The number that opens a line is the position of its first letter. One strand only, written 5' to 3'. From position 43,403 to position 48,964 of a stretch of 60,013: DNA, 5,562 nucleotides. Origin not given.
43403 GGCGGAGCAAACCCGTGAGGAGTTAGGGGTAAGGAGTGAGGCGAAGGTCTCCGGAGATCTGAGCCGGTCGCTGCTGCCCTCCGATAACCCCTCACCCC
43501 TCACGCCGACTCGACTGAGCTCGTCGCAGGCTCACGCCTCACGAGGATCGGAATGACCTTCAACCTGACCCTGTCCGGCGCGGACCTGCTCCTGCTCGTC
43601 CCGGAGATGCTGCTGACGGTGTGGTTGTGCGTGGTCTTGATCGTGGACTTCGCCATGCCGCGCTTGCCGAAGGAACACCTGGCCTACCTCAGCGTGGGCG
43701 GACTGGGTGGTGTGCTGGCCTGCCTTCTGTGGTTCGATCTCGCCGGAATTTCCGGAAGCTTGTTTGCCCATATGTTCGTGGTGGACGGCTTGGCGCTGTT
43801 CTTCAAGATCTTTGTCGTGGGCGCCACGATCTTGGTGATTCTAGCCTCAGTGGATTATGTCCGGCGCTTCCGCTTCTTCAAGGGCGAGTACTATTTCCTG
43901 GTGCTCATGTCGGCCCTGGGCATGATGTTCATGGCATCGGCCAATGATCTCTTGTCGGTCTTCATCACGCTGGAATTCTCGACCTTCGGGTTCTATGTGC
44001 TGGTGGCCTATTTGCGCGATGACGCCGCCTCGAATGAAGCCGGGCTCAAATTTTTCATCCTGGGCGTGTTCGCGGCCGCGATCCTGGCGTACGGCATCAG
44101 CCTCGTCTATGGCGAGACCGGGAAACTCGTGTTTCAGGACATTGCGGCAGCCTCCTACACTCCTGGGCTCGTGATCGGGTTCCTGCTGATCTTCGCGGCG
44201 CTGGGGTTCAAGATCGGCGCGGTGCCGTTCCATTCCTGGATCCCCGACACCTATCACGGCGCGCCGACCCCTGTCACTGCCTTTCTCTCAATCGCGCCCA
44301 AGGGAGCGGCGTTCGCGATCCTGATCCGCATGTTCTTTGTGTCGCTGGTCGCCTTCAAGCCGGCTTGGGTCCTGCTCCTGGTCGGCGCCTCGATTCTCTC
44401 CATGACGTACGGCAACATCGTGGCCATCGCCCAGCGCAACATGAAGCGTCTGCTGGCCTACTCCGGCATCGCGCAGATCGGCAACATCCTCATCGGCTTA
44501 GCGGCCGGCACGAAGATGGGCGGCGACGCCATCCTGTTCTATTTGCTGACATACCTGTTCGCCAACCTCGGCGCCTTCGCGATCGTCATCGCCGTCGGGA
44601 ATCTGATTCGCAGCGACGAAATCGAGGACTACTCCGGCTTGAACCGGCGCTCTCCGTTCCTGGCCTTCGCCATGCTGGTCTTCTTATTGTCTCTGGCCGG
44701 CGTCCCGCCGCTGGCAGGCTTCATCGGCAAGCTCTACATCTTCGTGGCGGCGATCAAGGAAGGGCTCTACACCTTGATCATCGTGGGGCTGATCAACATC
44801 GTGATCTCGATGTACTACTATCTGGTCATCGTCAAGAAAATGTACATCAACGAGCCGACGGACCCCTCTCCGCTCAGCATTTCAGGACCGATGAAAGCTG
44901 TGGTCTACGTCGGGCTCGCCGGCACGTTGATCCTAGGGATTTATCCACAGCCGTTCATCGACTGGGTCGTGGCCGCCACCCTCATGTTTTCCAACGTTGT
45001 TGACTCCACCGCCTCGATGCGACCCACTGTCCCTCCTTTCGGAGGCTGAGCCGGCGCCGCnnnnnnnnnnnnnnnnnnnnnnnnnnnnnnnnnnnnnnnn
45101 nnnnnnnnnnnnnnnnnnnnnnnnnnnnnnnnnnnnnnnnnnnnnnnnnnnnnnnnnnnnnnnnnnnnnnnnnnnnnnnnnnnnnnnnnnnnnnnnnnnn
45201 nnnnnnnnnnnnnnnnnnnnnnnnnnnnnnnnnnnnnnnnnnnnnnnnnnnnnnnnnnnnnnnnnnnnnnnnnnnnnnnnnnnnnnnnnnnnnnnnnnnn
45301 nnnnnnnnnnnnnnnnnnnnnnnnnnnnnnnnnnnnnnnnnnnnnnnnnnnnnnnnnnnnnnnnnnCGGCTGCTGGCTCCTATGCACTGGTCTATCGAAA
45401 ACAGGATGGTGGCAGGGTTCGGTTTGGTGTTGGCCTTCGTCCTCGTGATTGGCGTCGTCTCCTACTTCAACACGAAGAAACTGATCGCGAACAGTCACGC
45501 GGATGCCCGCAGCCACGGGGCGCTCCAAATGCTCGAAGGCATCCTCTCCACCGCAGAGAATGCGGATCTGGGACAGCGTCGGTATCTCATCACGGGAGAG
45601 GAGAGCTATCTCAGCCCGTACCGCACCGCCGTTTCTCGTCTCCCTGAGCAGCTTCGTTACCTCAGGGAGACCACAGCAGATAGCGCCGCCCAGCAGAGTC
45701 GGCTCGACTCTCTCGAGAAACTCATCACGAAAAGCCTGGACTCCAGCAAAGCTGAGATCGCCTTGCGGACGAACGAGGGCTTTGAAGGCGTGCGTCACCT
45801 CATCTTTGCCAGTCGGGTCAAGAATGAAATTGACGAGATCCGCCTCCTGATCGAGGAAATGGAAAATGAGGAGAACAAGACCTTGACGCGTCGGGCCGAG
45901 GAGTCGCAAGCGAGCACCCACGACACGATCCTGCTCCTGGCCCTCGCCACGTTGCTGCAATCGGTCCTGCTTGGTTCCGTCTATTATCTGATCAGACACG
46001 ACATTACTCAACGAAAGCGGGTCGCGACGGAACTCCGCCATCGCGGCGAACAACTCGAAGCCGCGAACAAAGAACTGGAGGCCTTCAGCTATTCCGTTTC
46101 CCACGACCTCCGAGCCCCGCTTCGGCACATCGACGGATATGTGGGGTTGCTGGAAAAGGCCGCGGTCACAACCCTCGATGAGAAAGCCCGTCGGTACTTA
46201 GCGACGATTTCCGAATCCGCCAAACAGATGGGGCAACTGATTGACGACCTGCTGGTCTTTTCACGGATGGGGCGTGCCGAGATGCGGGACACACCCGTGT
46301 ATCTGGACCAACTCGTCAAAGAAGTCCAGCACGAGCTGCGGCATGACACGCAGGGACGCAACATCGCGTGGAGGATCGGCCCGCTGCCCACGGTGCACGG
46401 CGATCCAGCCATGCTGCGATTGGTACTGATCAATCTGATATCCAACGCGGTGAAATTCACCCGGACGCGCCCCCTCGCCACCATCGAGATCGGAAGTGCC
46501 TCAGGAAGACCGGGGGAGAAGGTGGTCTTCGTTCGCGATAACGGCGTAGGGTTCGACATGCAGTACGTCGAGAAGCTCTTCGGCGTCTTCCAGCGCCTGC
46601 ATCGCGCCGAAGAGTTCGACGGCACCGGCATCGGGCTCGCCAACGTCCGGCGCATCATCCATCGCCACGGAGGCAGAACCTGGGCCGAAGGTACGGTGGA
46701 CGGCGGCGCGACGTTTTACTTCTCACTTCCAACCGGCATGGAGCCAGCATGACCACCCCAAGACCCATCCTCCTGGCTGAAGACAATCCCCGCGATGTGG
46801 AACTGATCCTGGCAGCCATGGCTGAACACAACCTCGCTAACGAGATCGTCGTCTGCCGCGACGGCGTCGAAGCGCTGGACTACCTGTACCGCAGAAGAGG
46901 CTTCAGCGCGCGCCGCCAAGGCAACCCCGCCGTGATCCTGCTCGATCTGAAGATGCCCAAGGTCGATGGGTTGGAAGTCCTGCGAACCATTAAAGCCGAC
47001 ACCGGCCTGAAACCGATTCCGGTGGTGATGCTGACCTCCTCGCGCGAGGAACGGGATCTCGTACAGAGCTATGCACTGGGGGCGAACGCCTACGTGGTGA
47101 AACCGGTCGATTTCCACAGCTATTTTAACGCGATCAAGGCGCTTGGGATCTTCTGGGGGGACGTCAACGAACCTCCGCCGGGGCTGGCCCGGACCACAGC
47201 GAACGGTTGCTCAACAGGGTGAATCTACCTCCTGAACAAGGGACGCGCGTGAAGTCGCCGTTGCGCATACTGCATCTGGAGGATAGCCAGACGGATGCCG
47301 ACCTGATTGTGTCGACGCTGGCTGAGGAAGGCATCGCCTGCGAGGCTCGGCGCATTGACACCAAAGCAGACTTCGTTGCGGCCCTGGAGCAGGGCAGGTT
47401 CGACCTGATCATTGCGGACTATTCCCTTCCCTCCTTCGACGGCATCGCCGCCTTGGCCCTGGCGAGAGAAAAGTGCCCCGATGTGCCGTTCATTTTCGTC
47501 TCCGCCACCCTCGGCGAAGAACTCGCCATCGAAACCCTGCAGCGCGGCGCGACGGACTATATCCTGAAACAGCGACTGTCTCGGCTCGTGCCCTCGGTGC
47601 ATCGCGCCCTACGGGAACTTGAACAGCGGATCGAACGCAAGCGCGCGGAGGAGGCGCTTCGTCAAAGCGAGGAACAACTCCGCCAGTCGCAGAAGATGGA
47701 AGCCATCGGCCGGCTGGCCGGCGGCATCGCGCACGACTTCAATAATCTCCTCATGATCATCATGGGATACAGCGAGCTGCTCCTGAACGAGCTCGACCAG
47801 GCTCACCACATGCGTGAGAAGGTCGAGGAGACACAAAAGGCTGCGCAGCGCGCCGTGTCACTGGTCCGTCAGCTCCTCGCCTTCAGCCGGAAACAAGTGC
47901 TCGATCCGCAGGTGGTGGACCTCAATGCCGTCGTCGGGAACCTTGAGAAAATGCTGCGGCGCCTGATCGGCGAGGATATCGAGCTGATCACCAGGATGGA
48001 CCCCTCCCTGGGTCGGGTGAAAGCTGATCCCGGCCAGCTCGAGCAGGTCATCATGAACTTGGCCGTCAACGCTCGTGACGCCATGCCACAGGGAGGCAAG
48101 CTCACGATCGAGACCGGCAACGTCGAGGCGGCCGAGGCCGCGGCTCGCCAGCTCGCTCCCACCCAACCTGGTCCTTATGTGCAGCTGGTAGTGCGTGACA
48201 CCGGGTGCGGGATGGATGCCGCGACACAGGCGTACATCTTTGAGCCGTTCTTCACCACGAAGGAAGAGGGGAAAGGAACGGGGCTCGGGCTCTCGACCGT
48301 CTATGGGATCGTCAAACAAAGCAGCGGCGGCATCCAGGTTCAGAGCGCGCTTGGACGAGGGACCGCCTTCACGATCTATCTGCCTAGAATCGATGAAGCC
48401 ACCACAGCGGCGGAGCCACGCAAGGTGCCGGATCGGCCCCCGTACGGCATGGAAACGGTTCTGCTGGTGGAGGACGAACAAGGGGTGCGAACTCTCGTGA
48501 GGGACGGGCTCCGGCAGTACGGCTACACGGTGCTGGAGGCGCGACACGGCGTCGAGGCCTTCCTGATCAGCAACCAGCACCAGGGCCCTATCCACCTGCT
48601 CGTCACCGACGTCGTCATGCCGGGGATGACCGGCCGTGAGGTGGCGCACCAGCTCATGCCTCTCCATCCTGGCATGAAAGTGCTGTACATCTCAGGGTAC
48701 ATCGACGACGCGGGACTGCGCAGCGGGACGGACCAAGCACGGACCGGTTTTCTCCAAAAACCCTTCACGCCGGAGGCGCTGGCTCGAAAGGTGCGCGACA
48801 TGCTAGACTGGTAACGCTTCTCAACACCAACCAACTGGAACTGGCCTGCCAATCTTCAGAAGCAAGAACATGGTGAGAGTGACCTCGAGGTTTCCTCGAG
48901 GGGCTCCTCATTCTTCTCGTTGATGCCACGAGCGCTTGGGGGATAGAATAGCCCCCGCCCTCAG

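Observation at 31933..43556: Almost every long spacer of the nuo operon carries its own variant of the heptad element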

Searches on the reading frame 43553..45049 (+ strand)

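Call 14: search_protein_families(library=pfam, proteins=[window:43553-45049:+])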
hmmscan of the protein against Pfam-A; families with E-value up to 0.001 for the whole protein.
window:43553-45049:+ (498 aa): 1 family
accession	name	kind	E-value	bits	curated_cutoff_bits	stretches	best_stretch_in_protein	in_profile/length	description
PF00361.26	Proton_antipo_M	-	1.6e-73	247.9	21.5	1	130-419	1-294/294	NADH:quinone oxidoreductase/Mrp antiporter, TM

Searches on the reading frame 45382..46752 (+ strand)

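Call 38: search_protein_families(library=pfam, proteins=[window:45382-46752:+], max_evalue=0.00001)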
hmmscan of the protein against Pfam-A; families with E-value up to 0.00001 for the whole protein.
window:45382-46752:+ (456 aa): 3 families
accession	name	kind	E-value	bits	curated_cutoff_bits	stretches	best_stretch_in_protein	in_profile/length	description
PF05227.19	CHASE3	-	4.5e-29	101.6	28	1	43-174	7-138/138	CHASE3 domain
PF02518.31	HATPase_c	-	2.6e-22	79.8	26.4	1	340-451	1-109/111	Histidine kinase-, DNA gyrase B-, and HSP90-like ATPase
PF00512.31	HisKA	-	3e-14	53.3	26.9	1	233-297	3-64/66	His Kinase A (phospho-acceptor) domain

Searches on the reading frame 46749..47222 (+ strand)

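Call 38: search_protein_families(library=pfam, proteins=[window:46749-47222:+], max_evalue=0.00001)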
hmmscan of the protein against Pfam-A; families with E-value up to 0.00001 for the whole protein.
window:46749-47222:+ (157 aa): 1 family
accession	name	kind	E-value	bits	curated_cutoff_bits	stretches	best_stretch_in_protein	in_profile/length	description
PF00072.30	Response_reg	-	1.6e-18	67.3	30.2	1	7-129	1-110/111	Response regulator receiver domain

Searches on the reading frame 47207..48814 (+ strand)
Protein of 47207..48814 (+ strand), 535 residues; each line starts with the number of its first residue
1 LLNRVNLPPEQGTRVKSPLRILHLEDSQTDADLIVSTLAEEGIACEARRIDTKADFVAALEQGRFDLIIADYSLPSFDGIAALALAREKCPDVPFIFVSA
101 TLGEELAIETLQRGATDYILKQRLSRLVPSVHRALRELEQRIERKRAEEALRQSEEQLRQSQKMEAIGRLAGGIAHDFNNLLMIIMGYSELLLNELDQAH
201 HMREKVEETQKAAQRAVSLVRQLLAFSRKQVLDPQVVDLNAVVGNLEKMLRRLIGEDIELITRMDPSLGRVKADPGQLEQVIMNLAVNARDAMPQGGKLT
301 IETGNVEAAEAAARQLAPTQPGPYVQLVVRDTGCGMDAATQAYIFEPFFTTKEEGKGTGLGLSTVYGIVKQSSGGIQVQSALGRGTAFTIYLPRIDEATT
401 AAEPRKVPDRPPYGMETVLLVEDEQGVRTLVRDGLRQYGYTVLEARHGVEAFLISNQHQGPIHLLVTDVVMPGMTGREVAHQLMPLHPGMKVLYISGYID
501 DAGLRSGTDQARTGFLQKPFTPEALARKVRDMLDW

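Call 38: search_protein_families(library=pfam, proteins=[window:47207-48814:+], max_evalue=0.00001)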
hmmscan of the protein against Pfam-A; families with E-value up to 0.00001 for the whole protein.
window:47207-48814:+ (535 aa): 3 families
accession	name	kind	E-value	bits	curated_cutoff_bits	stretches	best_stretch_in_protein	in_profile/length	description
PF00072.30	Response_reg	-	2.5e-35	121.4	30.2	2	418-529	1-110/111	Response regulator receiver domain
PF02518.31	HATPase_c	-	1e-20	74.6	26.4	1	274-394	2-109/111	Histidine kinase-, DNA gyrase B-, and HSP90-like ATPase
PF00512.31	HisKA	-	2.8e-10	40.5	26.9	1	168-230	3-64/66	His Kinase A (phospho-acceptor) domain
